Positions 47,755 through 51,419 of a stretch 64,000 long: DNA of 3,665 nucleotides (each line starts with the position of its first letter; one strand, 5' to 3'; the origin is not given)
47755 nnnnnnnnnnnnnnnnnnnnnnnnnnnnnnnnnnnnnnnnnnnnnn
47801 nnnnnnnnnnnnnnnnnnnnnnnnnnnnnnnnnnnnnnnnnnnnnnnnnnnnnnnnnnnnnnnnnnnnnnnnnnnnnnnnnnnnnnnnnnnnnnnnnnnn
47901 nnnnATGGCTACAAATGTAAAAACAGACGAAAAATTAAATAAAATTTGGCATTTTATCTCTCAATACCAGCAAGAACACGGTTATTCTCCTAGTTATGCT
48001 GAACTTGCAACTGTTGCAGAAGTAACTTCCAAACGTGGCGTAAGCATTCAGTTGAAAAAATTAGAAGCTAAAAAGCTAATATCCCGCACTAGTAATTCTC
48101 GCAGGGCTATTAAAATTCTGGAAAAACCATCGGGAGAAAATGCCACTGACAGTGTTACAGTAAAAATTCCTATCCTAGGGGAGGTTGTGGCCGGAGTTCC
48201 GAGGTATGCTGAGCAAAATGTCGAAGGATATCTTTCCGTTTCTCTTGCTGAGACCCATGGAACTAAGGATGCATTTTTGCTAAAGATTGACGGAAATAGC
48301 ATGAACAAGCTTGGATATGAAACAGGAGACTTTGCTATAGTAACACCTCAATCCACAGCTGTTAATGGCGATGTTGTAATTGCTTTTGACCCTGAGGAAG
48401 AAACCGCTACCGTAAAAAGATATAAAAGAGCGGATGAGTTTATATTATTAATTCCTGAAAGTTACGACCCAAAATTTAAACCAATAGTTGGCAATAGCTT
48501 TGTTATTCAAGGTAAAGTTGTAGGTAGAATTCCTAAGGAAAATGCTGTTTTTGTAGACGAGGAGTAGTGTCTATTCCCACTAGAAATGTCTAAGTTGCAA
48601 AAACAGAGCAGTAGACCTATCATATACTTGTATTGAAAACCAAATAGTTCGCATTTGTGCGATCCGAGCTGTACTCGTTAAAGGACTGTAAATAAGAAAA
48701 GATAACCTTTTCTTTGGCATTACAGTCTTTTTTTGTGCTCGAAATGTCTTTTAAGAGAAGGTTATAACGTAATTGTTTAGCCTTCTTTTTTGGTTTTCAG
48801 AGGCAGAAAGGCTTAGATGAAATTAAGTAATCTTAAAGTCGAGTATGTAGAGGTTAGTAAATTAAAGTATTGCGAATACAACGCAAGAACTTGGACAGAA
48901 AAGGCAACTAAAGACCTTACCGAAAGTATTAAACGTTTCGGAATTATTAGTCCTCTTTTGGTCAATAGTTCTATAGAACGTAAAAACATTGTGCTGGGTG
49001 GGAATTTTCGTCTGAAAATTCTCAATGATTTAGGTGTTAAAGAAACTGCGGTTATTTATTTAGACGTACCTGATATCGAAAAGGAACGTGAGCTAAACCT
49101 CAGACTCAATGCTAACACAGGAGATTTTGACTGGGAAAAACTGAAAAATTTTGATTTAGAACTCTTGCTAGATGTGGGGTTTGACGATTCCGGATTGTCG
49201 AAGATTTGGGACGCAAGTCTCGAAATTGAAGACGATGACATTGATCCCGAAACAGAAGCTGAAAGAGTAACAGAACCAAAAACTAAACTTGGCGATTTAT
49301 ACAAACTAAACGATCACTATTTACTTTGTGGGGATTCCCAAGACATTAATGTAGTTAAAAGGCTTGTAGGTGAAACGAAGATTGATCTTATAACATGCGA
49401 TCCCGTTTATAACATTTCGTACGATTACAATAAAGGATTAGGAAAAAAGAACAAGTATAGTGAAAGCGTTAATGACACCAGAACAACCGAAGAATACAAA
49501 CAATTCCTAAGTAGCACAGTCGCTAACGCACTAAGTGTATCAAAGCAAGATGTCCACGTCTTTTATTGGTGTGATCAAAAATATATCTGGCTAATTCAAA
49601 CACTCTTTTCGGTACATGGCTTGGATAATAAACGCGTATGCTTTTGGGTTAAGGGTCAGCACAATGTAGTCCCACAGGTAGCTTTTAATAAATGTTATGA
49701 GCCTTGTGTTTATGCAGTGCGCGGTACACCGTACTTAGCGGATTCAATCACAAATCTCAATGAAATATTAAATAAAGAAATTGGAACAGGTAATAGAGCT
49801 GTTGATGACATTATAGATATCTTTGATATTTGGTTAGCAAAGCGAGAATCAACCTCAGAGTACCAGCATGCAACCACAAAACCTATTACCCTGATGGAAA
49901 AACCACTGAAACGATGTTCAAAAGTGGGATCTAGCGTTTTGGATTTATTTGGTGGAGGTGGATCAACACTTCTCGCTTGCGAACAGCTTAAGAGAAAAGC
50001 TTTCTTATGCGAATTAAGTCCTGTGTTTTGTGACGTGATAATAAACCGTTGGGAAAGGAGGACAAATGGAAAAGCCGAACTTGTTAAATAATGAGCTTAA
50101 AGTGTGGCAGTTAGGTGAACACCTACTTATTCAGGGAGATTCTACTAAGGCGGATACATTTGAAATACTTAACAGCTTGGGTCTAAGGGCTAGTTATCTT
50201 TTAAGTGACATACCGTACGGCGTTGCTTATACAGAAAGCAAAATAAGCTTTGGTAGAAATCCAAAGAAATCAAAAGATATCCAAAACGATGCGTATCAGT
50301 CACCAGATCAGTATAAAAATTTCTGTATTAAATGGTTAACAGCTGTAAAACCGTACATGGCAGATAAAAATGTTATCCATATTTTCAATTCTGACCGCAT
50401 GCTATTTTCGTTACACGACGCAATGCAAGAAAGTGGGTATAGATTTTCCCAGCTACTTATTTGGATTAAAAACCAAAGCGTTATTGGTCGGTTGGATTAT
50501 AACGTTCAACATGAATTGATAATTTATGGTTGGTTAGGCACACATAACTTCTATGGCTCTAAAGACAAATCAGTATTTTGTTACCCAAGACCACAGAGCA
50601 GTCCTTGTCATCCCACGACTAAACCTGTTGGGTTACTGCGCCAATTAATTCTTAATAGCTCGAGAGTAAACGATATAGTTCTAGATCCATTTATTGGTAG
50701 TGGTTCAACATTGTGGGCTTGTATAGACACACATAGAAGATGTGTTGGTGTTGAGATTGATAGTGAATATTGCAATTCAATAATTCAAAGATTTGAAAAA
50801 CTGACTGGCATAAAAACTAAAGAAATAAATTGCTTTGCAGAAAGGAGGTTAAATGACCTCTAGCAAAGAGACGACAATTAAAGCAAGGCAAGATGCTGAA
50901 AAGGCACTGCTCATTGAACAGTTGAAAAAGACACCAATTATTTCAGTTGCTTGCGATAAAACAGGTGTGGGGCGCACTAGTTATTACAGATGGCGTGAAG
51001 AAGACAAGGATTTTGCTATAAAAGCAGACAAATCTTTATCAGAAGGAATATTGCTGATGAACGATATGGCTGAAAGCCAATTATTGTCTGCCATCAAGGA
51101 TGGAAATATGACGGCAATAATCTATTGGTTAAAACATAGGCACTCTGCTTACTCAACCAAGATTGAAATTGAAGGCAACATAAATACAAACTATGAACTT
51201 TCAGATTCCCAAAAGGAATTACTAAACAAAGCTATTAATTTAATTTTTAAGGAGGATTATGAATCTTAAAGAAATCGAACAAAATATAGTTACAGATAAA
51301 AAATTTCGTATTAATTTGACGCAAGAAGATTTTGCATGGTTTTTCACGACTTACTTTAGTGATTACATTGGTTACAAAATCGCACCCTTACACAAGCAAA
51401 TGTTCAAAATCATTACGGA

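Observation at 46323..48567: Bona fide lexA divergently paired with a two-gene operon of unknown function; candidate SOS effectors and candidate LexA operators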

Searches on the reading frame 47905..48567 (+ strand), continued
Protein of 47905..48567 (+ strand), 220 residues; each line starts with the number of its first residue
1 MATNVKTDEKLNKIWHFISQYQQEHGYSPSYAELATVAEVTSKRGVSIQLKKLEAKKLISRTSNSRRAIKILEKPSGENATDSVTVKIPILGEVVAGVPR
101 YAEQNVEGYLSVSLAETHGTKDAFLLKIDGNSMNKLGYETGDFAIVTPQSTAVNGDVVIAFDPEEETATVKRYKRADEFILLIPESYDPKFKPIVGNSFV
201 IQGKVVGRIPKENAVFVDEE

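Call 101: search_protein_families(library=padloc, proteins=[L047:3756-4607:-, L047:2761-3804:-, L014:3583-4680:-, L014:2886-3719:-, L014:2303-2884:-, L022:4363-4872:-, L022:2531-3415:-, L025:2935-4332:-, L009:2478-3299:-, L017:4475-4882:-], max_evalue=0.001)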
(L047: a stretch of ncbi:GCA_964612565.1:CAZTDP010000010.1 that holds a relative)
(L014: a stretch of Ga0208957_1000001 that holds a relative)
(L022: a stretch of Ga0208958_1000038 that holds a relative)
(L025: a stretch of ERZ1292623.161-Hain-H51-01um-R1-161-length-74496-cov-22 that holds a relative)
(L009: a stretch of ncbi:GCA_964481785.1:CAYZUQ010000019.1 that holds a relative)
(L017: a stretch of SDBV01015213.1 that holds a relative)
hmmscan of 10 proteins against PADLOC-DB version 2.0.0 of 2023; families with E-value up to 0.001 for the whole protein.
L047:3756-4607:- (283 aa): 2 families
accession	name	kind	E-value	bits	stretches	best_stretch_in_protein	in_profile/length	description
PDLC00724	Effector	-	1.3e-21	75.1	1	17-280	17-275/287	4TM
PDLC00726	Effector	-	1.6e-05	22.5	1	126-278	102-249/258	4TM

L047:2761-3804:- (347 aa): 20 families
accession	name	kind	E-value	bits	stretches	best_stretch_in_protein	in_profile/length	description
PDLC00802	Cyclase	-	2.7e-33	113.6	1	17-344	4-325/332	oligonucleotide-cyclase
PDLC00823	Cyclase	-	2.8e-17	61.3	1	145-344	87-278/285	oligonucleotide-cyclase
PDLC00773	Cyclase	-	4.9e-13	47.4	1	146-344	95-291/334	oligonucleotide-cyclase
PDLC00809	Cyclase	-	2.9e-11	41.5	1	151-305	94-243/295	oligonucleotide-cyclase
PDLC00796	Cyclase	-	6.5e-11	40.2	1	134-294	85-234/432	oligonucleotide-cyclase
PDLC00776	Cyclase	-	9.7e-11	39.6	1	138-344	81-280/287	oligonucleotide-cyclase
PDLC00786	Cyclase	-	2.6e-10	38.2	1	152-344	103-288/293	oligonucleotide-cyclase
PDLC00808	Cyclase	-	2.9e-09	34.7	1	135-284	91-239/325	oligonucleotide-cyclase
PDLC00814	Cyclase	-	4.5e-08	30.8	1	160-265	111-209/295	oligonucleotide-cyclase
PDLC00810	Cyclase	-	3.6e-07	28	1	160-335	108-284/335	oligonucleotide-cyclase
PDLC00792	Cyclase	-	4.9e-07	27.4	1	147-290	95-231/236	oligonucleotide-cyclase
PDLC00822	Cyclase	-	1e-06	26.4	1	195-265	184-255/375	oligonucleotide-cyclase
PDLC00818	Cyclase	-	1.9e-06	25.6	1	201-263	152-212/322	oligonucleotide-cyclase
PDLC00795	Cyclase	-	2.2e-06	25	1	204-345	154-314/340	oligonucleotide-cyclase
PDLC00788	Cyclase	-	1e-05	23.2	1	40-324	16-291/297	oligonucleotide-cyclase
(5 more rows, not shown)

L014:3583-4680:- (365 aa): 7 families
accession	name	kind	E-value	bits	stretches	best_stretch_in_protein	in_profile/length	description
PDLC04676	PDC-M48B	-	6.3e-87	289.7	1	14-364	4-356/357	-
PDLC03854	LmuA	-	7.4e-29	99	1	27-337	11-319/345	-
PDLC04677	PDC-M48B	-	3.1e-28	97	1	13-335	1-314/339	-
PDLC03805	RTasMBL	-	7.5e-23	79.2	1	28-319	10-270/322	DRT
PDLC02158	Avs1a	-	2e-14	51.7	2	226-322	247-342/392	-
PDLC04673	PDC-M48B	-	1.9e-08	32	1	49-106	25-83/296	-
PDLC04675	PDC-M48B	-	5.4e-05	20.5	0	62-90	46-74/291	-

L014:2886-3719:- (277 aa): 0 families

L014:2303-2884:- (193 aa): 0 families

L022:4363-4872:- (169 aa): 3 families
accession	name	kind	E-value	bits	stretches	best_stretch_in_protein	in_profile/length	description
PDLC00664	Effector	-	4.5e-58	194.1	1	7-168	12-173/174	1TM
PDLC01057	C3a59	-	8.8e-47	157.3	1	1-168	2-167/167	trans-membrane (TM)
PDLC01158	Mem_04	-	8.4e-09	33.4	1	104-161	152-205/212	"Membrane protein (2TM at N-terminus and a globular domain) in type III operon, could be a CARF domain diverged beyond r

L022:2531-3415:- (294 aa): 7 families
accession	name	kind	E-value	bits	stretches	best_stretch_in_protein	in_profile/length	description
PDLC00872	E2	-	2.1e-31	107.1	1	44-282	6-207/216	E2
PDLC00871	E2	-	3.6e-31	106.7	1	86-291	38-219/241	E2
PDLC00865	E2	-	2.1e-30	103.8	1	92-285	40-213/219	E2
PDLC00870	E2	-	1.3e-22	78.9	1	95-281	46-206/223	E2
PDLC00861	E2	-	3.9e-22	76.9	1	83-269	37-202/232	E2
PDLC00833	E1-E2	-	5.4e-20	69.8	1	99-279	48-213/222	E1-E2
PDLC00859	E2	-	5.2e-16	56.9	1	94-227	43-170/221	E2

L025:2935-4332:- (465 aa): 69 families (the best 25 are shown)
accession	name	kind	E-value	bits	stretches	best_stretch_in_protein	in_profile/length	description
PDLC03750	RT_UG13b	-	2.6e-130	433.3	1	3-458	2-428/430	DRT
PDLC03759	RT_UG21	-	1.7e-29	100.9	1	30-456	34-420/503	DRT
PDLC03756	RT_UG19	-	2.5e-27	94.2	1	33-458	41-410/562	DRT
PDLC03761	RT_UG23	-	4.3e-24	82.9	1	142-315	110-270/489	DRT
PDLC03783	Drt8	-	1e-22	79.2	1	161-413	129-340/493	DRT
PDLC03749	RT_UG13a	-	1.6e-22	78.2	1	145-367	136-352/589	DRT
PDLC01136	RT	-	1.1e-21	75.5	1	165-320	124-258/263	RT (reverse transcriptase)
PDLC03785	RT_UG9_large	-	3.8e-20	69.8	1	31-433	272-641/772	DRT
PDLC02940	RT_II-A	-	1.3e-19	68.3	1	169-314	274-404/477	-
PDLC02063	Cas1_IIIb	-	3.5e-18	63.5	1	165-388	128-315/617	-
PDLC03754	RT_UG17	-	3.7e-18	63.6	1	159-350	117-299/429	DRT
PDLC02942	RT_III-A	-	3e-17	60.7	1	148-307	111-253/341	-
PDLC03760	RT_UG22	-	6.8e-16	56.4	1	50-354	54-283/476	DRT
PDLC01607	RT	-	1.2e-15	56.1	1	164-309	36-152/161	"CAS-I,CAS-II,CAS-III,CAS-IV,CAS-V,CAS-VI; acquisition_associated"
PDLC03764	RT_UG26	-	1.6e-15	54.8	1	164-329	122-285/398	DRT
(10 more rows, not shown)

L009:2478-3299:- (273 aa): 0 families

L017:4475-4882:- (135 aa): 4 families
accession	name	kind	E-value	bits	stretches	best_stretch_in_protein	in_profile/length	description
PDLC04686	PDC-M50A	-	6.2e-50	166.9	1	1-132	1-131/134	-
PDLC04685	PDC-M50A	-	2.2e-38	129.5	1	2-131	3-127/130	-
PDLC04687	PDC-M50A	-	2.9e-21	74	1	6-134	14-141/144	-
PDLC04684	PDC-M50A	-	1e-18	66.3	1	8-133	18-139/159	-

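Call 112: search_solved_structures(query=window:47905-48567:+, max_evalue=0.00001)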
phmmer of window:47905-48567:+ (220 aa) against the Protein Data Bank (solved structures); distinct sequences matched with E-value up to 0.00001: 16.
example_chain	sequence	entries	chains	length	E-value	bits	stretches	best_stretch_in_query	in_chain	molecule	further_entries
8s7g_A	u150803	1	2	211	9.6e-19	71.1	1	12-207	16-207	LexA repressor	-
3k2z_A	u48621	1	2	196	1.9e-18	70.1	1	9-207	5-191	LexA repressor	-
7b5g_A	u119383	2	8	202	2.5e-17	66.4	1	13-209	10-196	LexA repressor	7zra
7ocj_A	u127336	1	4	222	3.2e-17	66.1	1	12-209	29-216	LexA repressor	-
1jhh_A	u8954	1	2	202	6.6e-17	65.1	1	13-209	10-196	LEXA REPRESSOR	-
8trg_I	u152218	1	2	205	1.5e-16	63.9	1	12-209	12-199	LexA repressor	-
3jso_A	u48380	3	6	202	1.5e-16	63.9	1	13-209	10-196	LexA repressor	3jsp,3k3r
1jhf_A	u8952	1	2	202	2.4e-16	63.2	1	13-209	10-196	LEXA REPRESSOR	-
1jhc_A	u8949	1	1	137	8.5e-14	54.9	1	88-209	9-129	LEXA REPRESSOR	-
8gms_A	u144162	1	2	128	4.8e-13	52.4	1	88-209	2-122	LexA repressor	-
6a2q_A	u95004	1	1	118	5.1e-13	52.4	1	97-209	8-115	LexA repressor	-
6a2r_A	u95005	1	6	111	6.6e-13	52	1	99-209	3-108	LexA repressor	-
6a2s_A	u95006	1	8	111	1.8e-12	50.6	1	99-209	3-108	LexA repressor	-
6a2t_A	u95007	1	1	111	4.1e-12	49.4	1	99-209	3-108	LexA repressor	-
1jhe_A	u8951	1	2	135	7e-12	48.7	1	88-209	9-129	LEXA REPRESSOR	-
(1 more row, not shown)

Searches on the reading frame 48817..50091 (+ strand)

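Call 6: search_protein_families(library=pfam, proteins=[window:48817-50091:+], max_evalue=0.01)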
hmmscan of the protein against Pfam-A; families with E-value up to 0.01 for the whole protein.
window:48817-50091:+ (424 aa): 2 families
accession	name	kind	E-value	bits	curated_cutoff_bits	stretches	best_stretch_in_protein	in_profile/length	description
PF01555.25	N6_N4_Mtase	-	4.9e-23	82.7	26.7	1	189-408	1-219/221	DNA methylase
PF02195.25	ParB_N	-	4.7e-06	27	26.3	1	8-87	3-83/95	ParB N-terminal domain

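Call 7: search_protein_families(library=phrogs, proteins=[window:48817-50091:+], max_evalue=0.01)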
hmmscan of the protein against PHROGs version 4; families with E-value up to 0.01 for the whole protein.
window:48817-50091:+ (424 aa): 22 families
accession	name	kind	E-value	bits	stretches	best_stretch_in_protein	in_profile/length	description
phrog_498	-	other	1.2e-86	292.7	1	3-421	30-428/633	DNA methyltransferase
phrog_67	-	other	9.7e-32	111.8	1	103-417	83-348/743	DNA methyltransferase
phrog_620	-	DNA, RNA and nucleotide metabolism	3e-24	87.3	1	5-195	6-172/217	ParB-like partition protein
phrog_3008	-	other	1.5e-17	64.7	1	343-417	142-216/244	DNA methyltransferase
phrog_8071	-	DNA, RNA and nucleotide metabolism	7.9e-17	62.6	1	5-202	4-207/389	ParB-like partition protein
phrog_9353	-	unknown function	1.5e-16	62.1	1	2-159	5-166/245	-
phrog_940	-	DNA, RNA and nucleotide metabolism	5.3e-16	59.8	1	5-158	3-152/388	nuclease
phrog_23085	-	unknown function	3.2e-15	57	1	341-420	34-113/138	-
phrog_723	-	DNA, RNA and nucleotide metabolism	1e-12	49.4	1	6-149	11-158/223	ParB-like partition protein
phrog_7405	-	unknown function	3.6e-11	44.2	1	5-115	21-132/250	-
phrog_15396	-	DNA, RNA and nucleotide metabolism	1.9e-09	38.7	1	6-152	2-152/258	ParB-like partition nuclease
phrog_18293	-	other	2.9e-08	34.7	1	345-420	40-115/119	methyltransferase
phrog_5475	-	unknown function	3e-08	33.9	1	10-106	5-93/458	-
phrog_3951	-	unknown function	2.9e-07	31.3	1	4-86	14-100/301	-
phrog_930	-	DNA, RNA and nucleotide metabolism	4.6e-07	30.9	1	4-132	3-134/223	ParB-like partition protein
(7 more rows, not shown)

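Call 8: search_protein_families(library=padloc, proteins=[window:48817-50091:+], max_evalue=0.1)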
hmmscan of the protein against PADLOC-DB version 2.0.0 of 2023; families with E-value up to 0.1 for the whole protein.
window:48817-50091:+ (424 aa): 38 families (the best 25 are shown)
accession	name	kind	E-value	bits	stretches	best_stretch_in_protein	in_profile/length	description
PDLC03229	MTase_II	-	1.8e-51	173.3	2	6-300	8-309/436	Type II methyltransferase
PDLC03371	MTase_II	-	9.1e-25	85.7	1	177-415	19-255/260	Type II methyltransferase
PDLC03299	MTase_II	-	4.5e-15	53.9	1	162-412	10-257/296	Type II methyltransferase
PDLC03308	MTase_II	-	2.5e-14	51.1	1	58-408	69-391/419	Type II methyltransferase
PDLC03339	MTase_II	-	4.7e-14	49.9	2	334-422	193-281/399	Type II methyltransferase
PDLC03353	MTase_II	-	7.1e-13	46.7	1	176-415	16-253/260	Type II methyltransferase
PDLC03337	MTase_II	-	6.2e-11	40.1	1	333-415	167-249/264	Type II methyltransferase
PDLC03238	MTase_II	-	1.6e-10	38.7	2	334-420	287-371/428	Type II methyltransferase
PDLC03265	MTase_II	-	1.8e-10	38.8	1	329-411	245-327/333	Type II methyltransferase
PDLC03320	MTase_II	-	2.4e-10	38.1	1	334-415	196-277/289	Type II methyltransferase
PDLC03354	MTase_II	-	2.3e-07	28.2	1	334-412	306-382/425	Type II methyltransferase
PDLC03216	MTase_II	-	4.6e-07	27.1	1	348-417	191-260/364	Type II methyltransferase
PDLC03387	MTase_II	-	1e-06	26.1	1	337-413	201-276/289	Type II methyltransferase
PDLC03279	MTase_II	-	1.1e-06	25.3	1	186-395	375-567/587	Type II methyltransferase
PDLC03327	MTase_II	-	1.3e-06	25.9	1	344-406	216-278/319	Type II methyltransferase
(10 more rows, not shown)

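Call 9: search_protein_families(library=ncbifam, proteins=[window:48817-50091:+], max_evalue=0.01)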
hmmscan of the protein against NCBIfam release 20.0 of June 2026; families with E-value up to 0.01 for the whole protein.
window:48817-50091:+ (424 aa): 5 families
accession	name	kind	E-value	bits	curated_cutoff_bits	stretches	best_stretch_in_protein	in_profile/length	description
NF008572.0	PRK11524.1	equivalog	1.6e-07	30.7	292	0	164-304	12-137/294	adenine-specific DNA-methyltransferase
NF050803.1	DnaMtaseCcrMCaul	equivalog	4.3e-07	29.2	830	1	177-414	12-249/350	adenine-specific DNA-methyltransferase CcrM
TIGR04285.1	nucleoid_noc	exception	1e-05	25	315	1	8-87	2-81/255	nucleoid occlusion protein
TIGR00180.1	parB_part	domain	7.6e-05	22.5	58.45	1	11-88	8-88/186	ParB/RepB/Spo0J family partition protein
NF010253.0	PRK13699.1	subfamily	0.00012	21.9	244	1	274-400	81-193/226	DNA methyltransferase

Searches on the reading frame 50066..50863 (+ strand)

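Call 6: search_protein_families(library=pfam, proteins=[window:50066-50863:+], max_evalue=0.01)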
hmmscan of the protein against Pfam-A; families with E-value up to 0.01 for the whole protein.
window:50066-50863:+ (265 aa): 1 family
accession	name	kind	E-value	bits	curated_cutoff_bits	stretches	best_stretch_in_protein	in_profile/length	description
PF01555.25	N6_N4_Mtase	-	1.1e-31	111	26.7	1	48-239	7-219/221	DNA methylase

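Call 7: search_protein_families(library=phrogs, proteins=[window:50066-50863:+], max_evalue=0.01)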
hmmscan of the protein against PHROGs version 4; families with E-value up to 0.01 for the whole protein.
window:50066-50863:+ (265 aa): 8 families
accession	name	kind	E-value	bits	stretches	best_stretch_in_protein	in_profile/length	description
phrog_498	-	other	1.9e-61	209.4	1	11-253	193-430/633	DNA methyltransferase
phrog_67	-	other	1.3e-41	144.5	1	14-256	119-356/743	DNA methyltransferase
phrog_3008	-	other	4.2e-26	92.7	1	110-252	110-220/244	DNA methyltransferase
phrog_23085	-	unknown function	1.1e-22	81.2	1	149-250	4-112/138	-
phrog_18293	-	other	1.9e-17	64.3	1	168-253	32-117/119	methyltransferase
phrog_6952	-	other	7.9e-15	56.2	1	181-244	113-176/181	DNA methyltransferase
phrog_8769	-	other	1.9e-14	54.2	1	198-253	8-63/71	methyltransferase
phrog_23148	-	unknown function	1.1e-10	42.8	1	181-242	84-145/165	-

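Call 8: search_protein_families(library=padloc, proteins=[window:50066-50863:+], max_evalue=0.1)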
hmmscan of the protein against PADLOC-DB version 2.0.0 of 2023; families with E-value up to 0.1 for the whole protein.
window:50066-50863:+ (265 aa): 67 families (the best 25 are shown)
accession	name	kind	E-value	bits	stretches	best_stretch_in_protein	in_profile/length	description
PDLC03229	MTase_II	-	1.8e-53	179.9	1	12-253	170-411/436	Type II methyltransferase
PDLC03371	MTase_II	-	8e-38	128.5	1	27-247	14-256/260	Type II methyltransferase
PDLC03216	MTase_II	-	2.4e-24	84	2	181-261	193-273/364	Type II methyltransferase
PDLC03308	MTase_II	-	4.2e-21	73.4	1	44-242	192-393/419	Type II methyltransferase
PDLC03738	oMTase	-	2.5e-20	70.5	2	181-261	203-283/376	orphan methyltransferase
PDLC03299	MTase_II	-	2.9e-20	71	1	181-251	195-265/296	Type II methyltransferase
PDLC03353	MTase_II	-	3.8e-17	60.7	1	168-243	173-250/260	Type II methyltransferase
PDLC03387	MTase_II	-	1.7e-16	58.3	1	181-244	213-276/289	Type II methyltransferase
PDLC03279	MTase_II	-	3.7e-16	56.5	1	28-243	361-584/587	Type II methyltransferase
PDLC03320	MTase_II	-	4.4e-16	56.9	1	182-249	213-280/289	Type II methyltransferase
PDLC03228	MTase_II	-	4.7e-15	54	1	116-243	80-205/227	Type II methyltransferase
PDLC03265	MTase_II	-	7.8e-15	53.1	1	181-246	266-331/333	Type II methyltransferase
PDLC03241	MTase_II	-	7.5e-13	46.2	2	181-243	371-433/447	Type II methyltransferase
PDLC03339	MTase_II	-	1.5e-12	45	1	171-246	199-274/399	Type II methyltransferase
PDLC03350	MTase_II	-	1.6e-12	45.4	1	180-245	232-297/312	Type II methyltransferase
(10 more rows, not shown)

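Call 9: search_protein_families(library=ncbifam, proteins=[window:50066-50863:+], max_evalue=0.01)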
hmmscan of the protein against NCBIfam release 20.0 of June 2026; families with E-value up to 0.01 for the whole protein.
window:50066-50863:+ (265 aa): 3 families
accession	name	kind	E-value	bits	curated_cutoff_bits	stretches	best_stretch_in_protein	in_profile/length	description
NF050803.1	DnaMtaseCcrMCaul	equivalog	1.9e-22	79.7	830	2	180-261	184-265/350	adenine-specific DNA-methyltransferase CcrM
NF008572.0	PRK11524.1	equivalog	8.5e-15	54.6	292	1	182-257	195-270/294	adenine-specific DNA-methyltransferase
NF010253.0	PRK13699.1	subfamily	5.7e-13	49.1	244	1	179-246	141-208/226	DNA methyltransferase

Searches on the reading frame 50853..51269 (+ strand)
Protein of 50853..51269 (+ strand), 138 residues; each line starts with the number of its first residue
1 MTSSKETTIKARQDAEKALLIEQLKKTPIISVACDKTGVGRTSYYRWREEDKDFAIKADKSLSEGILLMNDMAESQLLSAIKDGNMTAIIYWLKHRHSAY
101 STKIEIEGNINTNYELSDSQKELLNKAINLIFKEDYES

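Call 6: search_protein_families(library=pfam, proteins=[window:50853-51269:+], max_evalue=0.01)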
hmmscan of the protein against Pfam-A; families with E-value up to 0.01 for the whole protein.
window:50853-51269:+ (138 aa): 1 family
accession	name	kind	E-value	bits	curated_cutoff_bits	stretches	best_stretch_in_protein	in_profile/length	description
PF13022.12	HTH_Tnp_1_2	-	2.3e-07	31.4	27.9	1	9-113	8-112/122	Helix-turn-helix of insertion element transposase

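Call 7: search_protein_families(library=phrogs, proteins=[window:50853-51269:+], max_evalue=0.01)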
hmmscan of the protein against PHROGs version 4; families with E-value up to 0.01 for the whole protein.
window:50853-51269:+ (138 aa): 5 families
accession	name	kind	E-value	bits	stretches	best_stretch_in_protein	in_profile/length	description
phrog_309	-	head and packaging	2.9e-06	28.5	1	36-121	165-271/319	terminase small subunit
phrog_24579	-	head and packaging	3.2e-06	28.2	1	3-119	8-124/126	terminase small subunit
phrog_4044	-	head and packaging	0.00042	20.8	1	12-60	24-72/180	terminase small subunit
phrog_4102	-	head and packaging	0.00082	20.6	1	20-110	23-126/166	terminase small subunit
phrog_157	-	integration and excision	0.0071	16.4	1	13-52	201-240/580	transposase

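Call 9: search_protein_families(library=ncbifam, proteins=[window:50853-51269:+], max_evalue=0.01)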
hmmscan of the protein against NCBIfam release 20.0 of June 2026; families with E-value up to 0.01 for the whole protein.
window:50853-51269:+ (138 aa): 0 families
